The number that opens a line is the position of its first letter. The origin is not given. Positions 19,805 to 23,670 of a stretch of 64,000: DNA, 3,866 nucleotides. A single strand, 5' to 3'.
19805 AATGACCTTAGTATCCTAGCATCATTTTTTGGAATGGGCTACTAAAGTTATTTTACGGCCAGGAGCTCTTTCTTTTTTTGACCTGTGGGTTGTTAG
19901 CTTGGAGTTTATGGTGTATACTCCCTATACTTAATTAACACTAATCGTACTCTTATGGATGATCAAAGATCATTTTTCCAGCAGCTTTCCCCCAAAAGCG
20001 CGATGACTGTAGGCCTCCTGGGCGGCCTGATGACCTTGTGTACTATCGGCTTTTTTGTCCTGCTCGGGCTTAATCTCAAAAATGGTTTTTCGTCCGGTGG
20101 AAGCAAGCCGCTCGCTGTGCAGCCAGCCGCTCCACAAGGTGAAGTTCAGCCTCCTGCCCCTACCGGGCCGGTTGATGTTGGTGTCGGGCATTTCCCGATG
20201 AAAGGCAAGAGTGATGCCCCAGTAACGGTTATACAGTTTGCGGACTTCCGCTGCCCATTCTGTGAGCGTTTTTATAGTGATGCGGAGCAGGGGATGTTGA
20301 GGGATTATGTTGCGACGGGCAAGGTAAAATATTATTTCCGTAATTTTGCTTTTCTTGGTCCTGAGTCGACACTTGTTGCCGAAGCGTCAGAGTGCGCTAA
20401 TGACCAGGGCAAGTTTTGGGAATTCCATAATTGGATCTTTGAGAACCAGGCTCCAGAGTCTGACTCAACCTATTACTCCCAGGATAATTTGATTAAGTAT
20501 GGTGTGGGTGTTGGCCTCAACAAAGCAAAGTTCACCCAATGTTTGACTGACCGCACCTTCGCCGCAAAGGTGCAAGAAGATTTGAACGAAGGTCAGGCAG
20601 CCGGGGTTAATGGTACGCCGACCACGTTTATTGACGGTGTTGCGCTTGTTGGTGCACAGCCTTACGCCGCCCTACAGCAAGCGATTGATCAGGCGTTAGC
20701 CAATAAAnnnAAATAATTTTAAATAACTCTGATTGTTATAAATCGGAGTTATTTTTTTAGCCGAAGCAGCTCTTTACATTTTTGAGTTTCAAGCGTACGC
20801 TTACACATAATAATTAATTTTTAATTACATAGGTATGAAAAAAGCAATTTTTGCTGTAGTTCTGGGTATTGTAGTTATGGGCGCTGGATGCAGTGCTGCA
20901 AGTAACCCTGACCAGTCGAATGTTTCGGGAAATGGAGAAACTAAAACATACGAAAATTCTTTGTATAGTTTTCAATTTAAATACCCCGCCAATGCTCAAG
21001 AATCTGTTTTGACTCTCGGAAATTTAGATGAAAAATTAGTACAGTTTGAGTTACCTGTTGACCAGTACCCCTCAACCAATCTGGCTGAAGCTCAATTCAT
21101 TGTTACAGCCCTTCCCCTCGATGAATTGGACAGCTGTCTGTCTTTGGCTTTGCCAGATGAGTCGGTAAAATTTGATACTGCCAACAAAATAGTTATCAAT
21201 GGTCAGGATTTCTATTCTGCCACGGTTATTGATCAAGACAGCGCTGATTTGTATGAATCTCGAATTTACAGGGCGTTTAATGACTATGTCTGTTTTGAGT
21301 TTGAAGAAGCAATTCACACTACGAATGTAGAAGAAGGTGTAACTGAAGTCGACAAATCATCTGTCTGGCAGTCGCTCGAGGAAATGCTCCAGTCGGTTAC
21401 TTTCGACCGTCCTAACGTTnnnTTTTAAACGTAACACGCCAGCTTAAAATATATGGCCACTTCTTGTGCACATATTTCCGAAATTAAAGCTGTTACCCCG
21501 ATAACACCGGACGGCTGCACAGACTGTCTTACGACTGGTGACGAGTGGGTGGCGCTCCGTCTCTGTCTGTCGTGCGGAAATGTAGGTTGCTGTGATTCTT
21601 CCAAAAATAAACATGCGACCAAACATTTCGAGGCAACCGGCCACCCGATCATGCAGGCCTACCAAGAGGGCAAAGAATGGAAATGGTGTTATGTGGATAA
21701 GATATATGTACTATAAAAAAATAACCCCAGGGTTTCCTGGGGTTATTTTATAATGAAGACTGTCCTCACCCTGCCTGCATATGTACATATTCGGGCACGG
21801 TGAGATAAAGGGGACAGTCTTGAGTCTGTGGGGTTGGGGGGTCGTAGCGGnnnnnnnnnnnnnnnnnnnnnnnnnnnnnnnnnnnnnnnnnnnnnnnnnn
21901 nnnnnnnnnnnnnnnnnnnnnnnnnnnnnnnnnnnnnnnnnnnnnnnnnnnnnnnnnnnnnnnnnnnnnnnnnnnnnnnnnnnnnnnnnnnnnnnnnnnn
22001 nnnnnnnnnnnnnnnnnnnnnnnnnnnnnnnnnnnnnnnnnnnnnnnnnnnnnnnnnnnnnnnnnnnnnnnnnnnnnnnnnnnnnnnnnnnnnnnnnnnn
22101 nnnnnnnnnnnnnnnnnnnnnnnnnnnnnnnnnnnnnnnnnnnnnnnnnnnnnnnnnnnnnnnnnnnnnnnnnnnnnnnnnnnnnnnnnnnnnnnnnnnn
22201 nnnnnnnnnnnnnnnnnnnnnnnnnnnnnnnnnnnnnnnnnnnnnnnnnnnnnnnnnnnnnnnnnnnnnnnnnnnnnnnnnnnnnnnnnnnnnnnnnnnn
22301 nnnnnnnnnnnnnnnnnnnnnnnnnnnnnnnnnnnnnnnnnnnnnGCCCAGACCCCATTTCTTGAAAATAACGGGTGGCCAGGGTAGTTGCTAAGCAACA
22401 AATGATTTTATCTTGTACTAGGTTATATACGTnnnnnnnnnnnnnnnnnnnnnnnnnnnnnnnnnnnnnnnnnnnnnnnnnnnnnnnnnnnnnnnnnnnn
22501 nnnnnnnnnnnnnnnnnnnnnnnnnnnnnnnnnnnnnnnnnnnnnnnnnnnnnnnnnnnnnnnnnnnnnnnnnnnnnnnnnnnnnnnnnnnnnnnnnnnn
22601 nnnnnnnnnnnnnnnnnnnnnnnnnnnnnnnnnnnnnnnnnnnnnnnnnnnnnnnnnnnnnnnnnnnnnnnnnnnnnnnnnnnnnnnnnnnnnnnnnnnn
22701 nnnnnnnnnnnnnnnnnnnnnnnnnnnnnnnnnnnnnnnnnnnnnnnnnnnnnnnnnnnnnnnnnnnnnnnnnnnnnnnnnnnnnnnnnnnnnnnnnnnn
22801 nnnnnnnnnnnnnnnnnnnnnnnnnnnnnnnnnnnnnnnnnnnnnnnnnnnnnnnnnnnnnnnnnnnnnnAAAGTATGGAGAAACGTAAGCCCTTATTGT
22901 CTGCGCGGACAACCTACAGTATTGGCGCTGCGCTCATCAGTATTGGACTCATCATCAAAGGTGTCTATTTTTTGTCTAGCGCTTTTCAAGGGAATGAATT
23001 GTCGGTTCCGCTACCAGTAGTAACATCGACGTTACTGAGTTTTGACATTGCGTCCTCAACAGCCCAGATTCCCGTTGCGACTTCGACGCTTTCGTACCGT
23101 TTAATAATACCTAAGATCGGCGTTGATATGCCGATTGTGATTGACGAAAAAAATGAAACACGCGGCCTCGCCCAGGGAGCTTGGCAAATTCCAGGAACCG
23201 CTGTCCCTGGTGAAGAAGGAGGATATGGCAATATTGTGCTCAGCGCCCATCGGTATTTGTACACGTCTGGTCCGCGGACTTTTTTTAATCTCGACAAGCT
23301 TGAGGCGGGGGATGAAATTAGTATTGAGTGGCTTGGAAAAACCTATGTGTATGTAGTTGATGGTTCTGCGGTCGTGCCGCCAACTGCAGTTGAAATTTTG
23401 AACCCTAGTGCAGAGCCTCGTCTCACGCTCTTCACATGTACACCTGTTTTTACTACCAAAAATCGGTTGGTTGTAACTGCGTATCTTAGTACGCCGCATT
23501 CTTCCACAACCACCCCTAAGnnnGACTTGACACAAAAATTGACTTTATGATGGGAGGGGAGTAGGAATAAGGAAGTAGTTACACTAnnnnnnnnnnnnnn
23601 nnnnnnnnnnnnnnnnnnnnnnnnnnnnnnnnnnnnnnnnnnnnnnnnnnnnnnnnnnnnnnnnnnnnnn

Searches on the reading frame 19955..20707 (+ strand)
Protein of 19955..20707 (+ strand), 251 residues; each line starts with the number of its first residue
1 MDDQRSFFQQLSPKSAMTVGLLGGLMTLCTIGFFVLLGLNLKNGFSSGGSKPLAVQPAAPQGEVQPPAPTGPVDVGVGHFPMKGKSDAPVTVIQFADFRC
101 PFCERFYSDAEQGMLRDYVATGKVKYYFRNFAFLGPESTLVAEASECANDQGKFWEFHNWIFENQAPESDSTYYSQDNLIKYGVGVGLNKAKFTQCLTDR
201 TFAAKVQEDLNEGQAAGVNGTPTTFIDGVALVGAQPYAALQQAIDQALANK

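Call 26: search_protein_families(library=pfam, proteins=[window:19955-20707:+], max_evalue=0.001)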
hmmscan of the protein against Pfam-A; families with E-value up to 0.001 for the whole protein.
window:19955-20707:+ (251 aa): 3 families
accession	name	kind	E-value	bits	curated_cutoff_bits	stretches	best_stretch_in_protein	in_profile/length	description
PF13462.12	Thioredoxin_4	-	4.2e-34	118.5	23.2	1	83-245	8-164/165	Thioredoxin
PF01323.26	DSBA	-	4.5e-14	53.1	25.6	1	91-244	1-190/191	DSBA-like thioredoxin domain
PF13098.12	Thioredoxin_2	-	7.8e-05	23.4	27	1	91-243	8-103/104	Thioredoxin-like domain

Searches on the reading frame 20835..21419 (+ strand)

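Call 26: search_protein_families(library=pfam, proteins=[window:20835-21419:+], max_evalue=0.001)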
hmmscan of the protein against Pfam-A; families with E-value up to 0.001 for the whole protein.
window:20835-21419:+ (195 aa): 1 family
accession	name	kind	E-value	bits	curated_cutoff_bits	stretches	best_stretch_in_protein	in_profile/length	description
PF18933.6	PsbP_2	-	0.00056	20.4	27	1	5-57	5-65/184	PsbP-like protein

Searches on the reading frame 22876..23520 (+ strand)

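Call 26: search_protein_families(library=pfam, proteins=[window:22876-23520:+], max_evalue=0.001)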
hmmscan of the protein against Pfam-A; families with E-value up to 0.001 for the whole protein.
window:22876-23520:+ (215 aa): 1 family
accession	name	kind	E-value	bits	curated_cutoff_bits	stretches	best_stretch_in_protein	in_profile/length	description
PF04203.18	Sortase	-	2.1e-26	92.5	26.6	1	77-204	2-124/125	Sortase domain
